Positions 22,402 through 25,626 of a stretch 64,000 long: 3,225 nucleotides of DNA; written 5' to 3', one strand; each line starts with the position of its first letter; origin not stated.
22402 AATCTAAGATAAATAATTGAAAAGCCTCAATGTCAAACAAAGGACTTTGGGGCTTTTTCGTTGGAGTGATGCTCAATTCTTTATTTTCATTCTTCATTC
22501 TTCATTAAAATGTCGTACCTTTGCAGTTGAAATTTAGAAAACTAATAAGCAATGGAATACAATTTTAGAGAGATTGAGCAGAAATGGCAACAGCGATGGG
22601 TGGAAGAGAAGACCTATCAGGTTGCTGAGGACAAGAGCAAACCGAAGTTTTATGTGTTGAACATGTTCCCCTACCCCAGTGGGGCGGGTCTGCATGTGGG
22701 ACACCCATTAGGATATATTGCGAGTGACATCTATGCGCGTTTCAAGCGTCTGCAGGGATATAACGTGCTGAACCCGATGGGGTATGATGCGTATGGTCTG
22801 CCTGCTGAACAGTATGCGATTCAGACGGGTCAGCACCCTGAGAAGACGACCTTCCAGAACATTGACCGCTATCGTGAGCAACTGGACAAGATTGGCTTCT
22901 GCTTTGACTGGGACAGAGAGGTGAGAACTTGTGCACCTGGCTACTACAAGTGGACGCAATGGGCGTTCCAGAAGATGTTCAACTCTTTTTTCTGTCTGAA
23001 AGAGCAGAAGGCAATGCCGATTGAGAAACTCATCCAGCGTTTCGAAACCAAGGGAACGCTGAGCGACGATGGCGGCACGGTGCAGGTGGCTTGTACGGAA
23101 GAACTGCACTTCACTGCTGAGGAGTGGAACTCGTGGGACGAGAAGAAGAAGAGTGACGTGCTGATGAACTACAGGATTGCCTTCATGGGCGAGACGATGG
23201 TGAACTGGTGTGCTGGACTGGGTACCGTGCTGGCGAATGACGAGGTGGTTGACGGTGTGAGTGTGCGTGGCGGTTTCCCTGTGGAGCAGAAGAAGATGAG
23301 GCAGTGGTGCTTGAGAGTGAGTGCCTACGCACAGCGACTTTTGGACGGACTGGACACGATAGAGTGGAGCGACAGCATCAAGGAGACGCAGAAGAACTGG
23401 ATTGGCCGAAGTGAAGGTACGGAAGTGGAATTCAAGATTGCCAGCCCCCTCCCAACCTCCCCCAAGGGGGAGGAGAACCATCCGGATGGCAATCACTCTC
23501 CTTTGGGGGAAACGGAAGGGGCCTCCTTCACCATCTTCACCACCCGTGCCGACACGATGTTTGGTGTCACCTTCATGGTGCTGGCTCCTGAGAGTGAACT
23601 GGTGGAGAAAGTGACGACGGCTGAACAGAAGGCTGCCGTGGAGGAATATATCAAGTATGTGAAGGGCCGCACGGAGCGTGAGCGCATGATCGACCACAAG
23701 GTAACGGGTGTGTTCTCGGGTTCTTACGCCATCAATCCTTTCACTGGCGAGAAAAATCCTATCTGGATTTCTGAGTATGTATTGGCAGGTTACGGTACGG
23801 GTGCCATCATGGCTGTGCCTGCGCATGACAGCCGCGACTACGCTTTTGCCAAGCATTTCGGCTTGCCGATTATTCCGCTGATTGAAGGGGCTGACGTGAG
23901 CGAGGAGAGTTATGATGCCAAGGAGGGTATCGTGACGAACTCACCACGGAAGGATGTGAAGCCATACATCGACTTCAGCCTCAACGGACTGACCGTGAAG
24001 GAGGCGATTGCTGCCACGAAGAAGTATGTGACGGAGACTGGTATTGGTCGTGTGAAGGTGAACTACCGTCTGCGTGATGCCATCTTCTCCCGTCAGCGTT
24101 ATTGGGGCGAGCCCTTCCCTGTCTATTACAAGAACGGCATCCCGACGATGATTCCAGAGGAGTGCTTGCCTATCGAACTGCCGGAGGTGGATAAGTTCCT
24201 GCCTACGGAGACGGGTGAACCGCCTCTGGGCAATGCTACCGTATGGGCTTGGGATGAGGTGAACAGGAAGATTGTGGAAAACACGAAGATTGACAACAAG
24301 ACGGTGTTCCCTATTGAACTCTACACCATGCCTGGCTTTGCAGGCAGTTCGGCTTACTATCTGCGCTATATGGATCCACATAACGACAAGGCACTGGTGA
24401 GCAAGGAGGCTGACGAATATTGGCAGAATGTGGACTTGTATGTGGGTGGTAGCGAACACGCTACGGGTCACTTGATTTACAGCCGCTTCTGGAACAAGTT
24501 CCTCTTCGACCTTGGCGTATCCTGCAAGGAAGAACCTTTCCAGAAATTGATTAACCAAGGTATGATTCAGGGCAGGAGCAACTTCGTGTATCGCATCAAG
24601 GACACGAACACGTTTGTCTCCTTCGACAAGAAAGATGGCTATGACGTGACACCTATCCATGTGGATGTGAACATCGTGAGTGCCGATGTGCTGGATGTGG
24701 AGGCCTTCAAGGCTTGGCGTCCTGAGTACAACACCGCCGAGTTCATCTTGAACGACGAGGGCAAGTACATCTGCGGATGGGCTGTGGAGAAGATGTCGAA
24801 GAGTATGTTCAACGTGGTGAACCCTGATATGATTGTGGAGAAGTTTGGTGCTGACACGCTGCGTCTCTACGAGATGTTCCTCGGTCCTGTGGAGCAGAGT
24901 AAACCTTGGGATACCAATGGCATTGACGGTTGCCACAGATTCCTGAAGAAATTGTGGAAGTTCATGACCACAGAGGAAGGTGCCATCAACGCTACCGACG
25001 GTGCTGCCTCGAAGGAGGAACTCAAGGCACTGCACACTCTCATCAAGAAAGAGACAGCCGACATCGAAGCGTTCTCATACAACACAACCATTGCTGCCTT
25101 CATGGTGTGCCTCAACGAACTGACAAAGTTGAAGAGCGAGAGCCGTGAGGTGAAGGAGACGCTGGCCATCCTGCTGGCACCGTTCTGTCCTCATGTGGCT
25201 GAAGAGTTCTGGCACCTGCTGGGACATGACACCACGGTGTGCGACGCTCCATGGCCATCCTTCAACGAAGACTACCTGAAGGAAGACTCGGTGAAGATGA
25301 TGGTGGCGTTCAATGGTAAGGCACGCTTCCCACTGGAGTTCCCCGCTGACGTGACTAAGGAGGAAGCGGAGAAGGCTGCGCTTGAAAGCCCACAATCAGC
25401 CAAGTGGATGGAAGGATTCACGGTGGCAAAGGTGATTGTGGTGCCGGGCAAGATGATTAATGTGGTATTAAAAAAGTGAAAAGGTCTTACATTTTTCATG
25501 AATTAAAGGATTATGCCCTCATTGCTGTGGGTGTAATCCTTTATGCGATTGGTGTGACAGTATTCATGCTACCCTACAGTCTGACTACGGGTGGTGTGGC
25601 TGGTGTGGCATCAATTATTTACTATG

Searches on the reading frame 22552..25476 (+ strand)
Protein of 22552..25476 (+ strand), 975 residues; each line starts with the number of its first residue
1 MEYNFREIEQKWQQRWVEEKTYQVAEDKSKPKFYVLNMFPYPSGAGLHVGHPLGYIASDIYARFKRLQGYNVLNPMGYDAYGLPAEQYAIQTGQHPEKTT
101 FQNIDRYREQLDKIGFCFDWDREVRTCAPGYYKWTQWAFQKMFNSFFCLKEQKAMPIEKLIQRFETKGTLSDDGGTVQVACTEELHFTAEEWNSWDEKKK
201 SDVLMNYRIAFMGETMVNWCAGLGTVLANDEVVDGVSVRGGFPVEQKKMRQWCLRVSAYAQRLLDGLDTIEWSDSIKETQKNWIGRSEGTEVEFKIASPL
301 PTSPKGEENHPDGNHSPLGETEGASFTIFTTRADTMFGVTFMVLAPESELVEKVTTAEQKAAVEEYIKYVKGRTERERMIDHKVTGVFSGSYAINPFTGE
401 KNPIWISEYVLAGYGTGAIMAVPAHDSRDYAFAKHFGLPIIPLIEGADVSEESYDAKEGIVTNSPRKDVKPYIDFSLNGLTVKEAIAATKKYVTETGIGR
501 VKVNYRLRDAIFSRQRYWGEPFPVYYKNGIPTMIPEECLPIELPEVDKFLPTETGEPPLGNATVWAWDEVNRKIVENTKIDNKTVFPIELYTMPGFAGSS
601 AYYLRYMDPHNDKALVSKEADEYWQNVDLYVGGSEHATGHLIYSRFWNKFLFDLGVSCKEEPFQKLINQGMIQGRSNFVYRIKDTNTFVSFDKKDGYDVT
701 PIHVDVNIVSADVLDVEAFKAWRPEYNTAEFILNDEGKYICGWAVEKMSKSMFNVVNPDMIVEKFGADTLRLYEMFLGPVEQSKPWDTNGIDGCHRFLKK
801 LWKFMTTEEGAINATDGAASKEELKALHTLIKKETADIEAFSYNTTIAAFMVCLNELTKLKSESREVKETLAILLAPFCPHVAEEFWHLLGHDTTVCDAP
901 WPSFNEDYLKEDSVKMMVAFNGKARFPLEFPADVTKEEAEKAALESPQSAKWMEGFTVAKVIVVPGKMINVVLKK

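Call 44: find_homologous_proteins(query=window:22552-25476:+, max_evalue=1e-50)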
Query window:22552-25476:+ (975 aa): 8000 proteins with E <= 1e-50 among 8000 candidates; the best 120 are listed.
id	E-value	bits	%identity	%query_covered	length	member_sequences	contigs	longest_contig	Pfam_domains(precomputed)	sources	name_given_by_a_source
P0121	0.0e+0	2159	95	100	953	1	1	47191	PF09334.18,PF08264.20,PF13603.13,PF00133.29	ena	-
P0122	0.0e+0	2156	95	100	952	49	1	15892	PF09334.18,PF08264.20,PF13603.13,PF00133.29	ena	-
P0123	0.0e+0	2100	92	100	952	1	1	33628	PF09334.18,PF08264.20,PF13603.13,PF00133.29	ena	-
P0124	0.0e+0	2100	92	100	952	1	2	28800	PF09334.18,PF08264.20,PF13603.13,PF00133.29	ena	-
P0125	0.0e+0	2100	92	100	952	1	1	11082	PF09334.18,PF08264.20,PF13603.13,PF00133.29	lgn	-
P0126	0.0e+0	2100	92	100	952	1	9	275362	PF09334.18,PF08264.20,PF13603.13,PF00133.29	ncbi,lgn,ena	-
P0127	0.0e+0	2099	92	100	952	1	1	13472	PF09334.18,PF08264.20,PF13603.13,PF00133.29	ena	-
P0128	0.0e+0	2098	92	100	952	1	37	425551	PF09334.18,PF08264.20,PF13603.13,PF00133.29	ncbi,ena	-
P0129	0.0e+0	2098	92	100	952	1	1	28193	PF09334.18,PF08264.20,PF13603.13,PF00133.29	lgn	-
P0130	0.0e+0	2097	92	100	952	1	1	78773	PF09334.18,PF08264.20,PF13603.13,PF00133.29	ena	-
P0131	0.0e+0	2097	92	100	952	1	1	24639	PF09334.18,PF08264.20,PF13603.13,PF00133.29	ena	-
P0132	0.0e+0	2097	92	100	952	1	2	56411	PF09334.18,PF08264.20,PF13603.13,PF00133.29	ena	-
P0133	0.0e+0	2096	92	100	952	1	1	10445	PF09334.18,PF08264.20,PF13603.13,PF00133.29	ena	-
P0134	0.0e+0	2096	92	100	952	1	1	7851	PF09334.18,PF08264.20,PF13603.13,PF00133.29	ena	-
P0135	0.0e+0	2096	92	100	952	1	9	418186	PF09334.18,PF08264.20,PF13603.13,PF00133.29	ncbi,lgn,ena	-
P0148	0.0e+0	2087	92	100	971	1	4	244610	PF09334.18,PF08264.20,PF13603.13,PF00133.29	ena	-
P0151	0.0e+0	2084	90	100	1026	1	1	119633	PF09334.18,PF08264.20,PF13603.13,PF00133.29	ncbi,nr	ncbi:MAG: leucine--tRNA ligase [Bacteroidaceae bacterium]|nr:leucine--tRNA ligase [Bacteroidaceae ba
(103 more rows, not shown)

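Call 46: find_encoding_contigs(protein=P0121, flank=10000, max_places=1)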
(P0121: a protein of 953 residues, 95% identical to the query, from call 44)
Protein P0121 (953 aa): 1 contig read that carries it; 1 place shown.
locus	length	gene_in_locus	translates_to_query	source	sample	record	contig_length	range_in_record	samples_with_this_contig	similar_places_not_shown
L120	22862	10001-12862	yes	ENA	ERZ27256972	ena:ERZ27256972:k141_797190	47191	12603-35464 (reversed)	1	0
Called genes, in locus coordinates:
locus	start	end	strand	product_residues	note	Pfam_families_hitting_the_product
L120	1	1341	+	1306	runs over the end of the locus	PF07494:Reg_prop (faint), PF16819:DUF5074 (weak), PF07495:Y_Y_Y, PF00512:HisKA, PF02518:HATPase_c, PF00072:Response_reg, PF12833:HTH_18, PF00165:HTH_AraC, +1 more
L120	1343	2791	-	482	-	PF03629:SASA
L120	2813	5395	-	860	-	PF00933:Glyco_hydro_3, PF01915:Glyco_hydro_3_C, PF07691:PA14, PF14310:Fn3-like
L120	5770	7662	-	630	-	PF04024:PspC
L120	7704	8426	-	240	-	PF25231:DUF7847 (faint)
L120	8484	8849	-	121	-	PF03551:PadR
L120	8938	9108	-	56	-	-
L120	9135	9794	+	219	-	PF13472:Lipase_GDSL_2, PF16255:Lipase_GDSL_lke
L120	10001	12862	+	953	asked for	PF00133:tRNA-synt_1, PF09334:tRNA-synt_1g, PF13603:tRNA-synt_1_2, PF08264:Anticodon_1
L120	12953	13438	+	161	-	PF02631:RecX_HTH2, PF21981:RecX_HTH3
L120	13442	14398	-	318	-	PF00383:dCMP_cyt_deam_1, PF14437:MafB19-deam, PF01872:RibD_C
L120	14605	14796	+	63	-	-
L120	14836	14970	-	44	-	-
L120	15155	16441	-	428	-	-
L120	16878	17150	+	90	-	PF00166:Cpn10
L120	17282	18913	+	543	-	PF00118:Cpn60_TCP1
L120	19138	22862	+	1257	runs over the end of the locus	PF02837:Glyco_hydro_2_N, PF22666:Glyco_hydro_2_N2 (weak), PF00703:Glyco_hydro_2, PF02836:Glyco_hydro_2_C, PF13385:Laminin_G_3, PF16353:LacZ_4, PF02929:Bgal_small_N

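Call 47: find_encoding_contigs(protein=P0148, flank=10000, max_places=1)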
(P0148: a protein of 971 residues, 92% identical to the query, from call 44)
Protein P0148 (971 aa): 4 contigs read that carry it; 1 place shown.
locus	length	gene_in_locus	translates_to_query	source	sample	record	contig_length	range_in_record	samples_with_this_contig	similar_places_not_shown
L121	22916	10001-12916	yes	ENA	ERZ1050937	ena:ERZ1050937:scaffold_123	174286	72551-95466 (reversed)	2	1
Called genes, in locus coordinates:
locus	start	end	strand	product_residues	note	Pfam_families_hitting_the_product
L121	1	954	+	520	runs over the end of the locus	PF13541:ChlI, PF00493:MCM (faint), PF01078:Mg_chelatase, PF07728:AAA_5, PF13335:Mg_chelatase_C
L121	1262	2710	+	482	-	PF01546:Peptidase_M20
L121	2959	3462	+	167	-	PF11578:DUF3237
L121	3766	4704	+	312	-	PF12740:PETase, PF07224:Chlorophyllase (faint)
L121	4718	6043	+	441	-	PF01095:Pectinesterase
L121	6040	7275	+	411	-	PF16153:DUF4861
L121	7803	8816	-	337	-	PF04616:Glyco_hydro_43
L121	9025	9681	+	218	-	PF16255:Lipase_GDSL_lke, PF13472:Lipase_GDSL_2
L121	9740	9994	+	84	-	-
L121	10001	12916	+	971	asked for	PF00133:tRNA-synt_1, PF09334:tRNA-synt_1g, PF13603:tRNA-synt_1_2, PF08264:Anticodon_1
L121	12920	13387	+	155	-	PF21982:RecX_HTH1 (faint), PF02631:RecX_HTH2, PF21981:RecX_HTH3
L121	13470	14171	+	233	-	PF00156:Pribosyltran (weak)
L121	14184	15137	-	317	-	PF00383:dCMP_cyt_deam_1, PF14437:MafB19-deam, PF01872:RibD_C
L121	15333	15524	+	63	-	-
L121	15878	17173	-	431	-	-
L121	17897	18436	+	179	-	-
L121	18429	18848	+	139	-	-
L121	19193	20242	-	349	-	PF09820:AAA-ATPase_like (faint), PF01637:ATPase_2, PF13173:AAA_14 (faint), PF13401:AAA_22 (weak)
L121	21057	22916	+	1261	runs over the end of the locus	PF18076:FGAR-AT_N, PF18072:FGAR-AT_linker, PF02769:AIRS_C, PF22689:FGAR-AT_PurM_N-like, PF02769:AIRS_C, PF13507:GATase_5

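Call 48: find_encoding_contigs(protein=P0151, flank=10000, max_places=1)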
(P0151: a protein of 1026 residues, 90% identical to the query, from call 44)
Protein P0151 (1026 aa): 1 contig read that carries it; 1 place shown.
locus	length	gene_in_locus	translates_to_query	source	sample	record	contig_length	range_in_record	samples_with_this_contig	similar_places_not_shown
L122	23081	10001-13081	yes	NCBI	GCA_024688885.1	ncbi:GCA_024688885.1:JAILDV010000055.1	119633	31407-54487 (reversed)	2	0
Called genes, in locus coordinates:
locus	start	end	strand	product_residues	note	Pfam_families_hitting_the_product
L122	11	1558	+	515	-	PF13541:ChlI, PF00493:MCM (faint), PF01078:Mg_chelatase, PF07728:AAA_5, PF13335:Mg_chelatase_C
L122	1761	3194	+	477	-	PF01546:Peptidase_M20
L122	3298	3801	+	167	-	PF11578:DUF3237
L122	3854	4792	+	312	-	PF12740:PETase, PF07224:Chlorophyllase (weak)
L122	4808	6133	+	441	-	PF01095:Pectinesterase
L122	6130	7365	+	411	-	PF16153:DUF4861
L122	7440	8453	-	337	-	PF04616:Glyco_hydro_43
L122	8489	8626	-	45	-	-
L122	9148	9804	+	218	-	PF16255:Lipase_GDSL_lke, PF13472:Lipase_GDSL_2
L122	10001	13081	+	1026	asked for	PF00133:tRNA-synt_1, PF09334:tRNA-synt_1g, PF13603:tRNA-synt_1_2, PF08264:Anticodon_1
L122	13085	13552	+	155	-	PF21982:RecX_HTH1 (faint), PF02631:RecX_HTH2, PF21981:RecX_HTH3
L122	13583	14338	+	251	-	PF00156:Pribosyltran (weak)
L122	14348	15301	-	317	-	PF00383:dCMP_cyt_deam_1, PF14437:MafB19-deam, PF01872:RibD_C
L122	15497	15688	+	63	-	-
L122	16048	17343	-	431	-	-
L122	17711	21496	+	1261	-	PF18076:FGAR-AT_N, PF18072:FGAR-AT_linker, PF02769:AIRS_C, PF22689:FGAR-AT_PurM_N-like, PF02769:AIRS_C, PF13507:GATase_5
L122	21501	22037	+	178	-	PF02417:Chromate_transp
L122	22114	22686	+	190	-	PF02417:Chromate_transp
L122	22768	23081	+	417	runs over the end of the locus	PF00675:Peptidase_M16, PF05193:Peptidase_M16_C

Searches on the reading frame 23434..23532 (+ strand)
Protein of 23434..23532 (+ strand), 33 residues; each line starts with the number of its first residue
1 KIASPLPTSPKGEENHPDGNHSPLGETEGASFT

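Call 71: search_protein_representatives(protein=window:23434-23532:+)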
Query: 33 residues. Proteins with E-value up to 0.001 (for the whole library): 1; up to 1e-10: 0; up to 1e-30: 0. The best 1 are listed.
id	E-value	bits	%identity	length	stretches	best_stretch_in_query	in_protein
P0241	1.8e-05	39.6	37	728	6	1-26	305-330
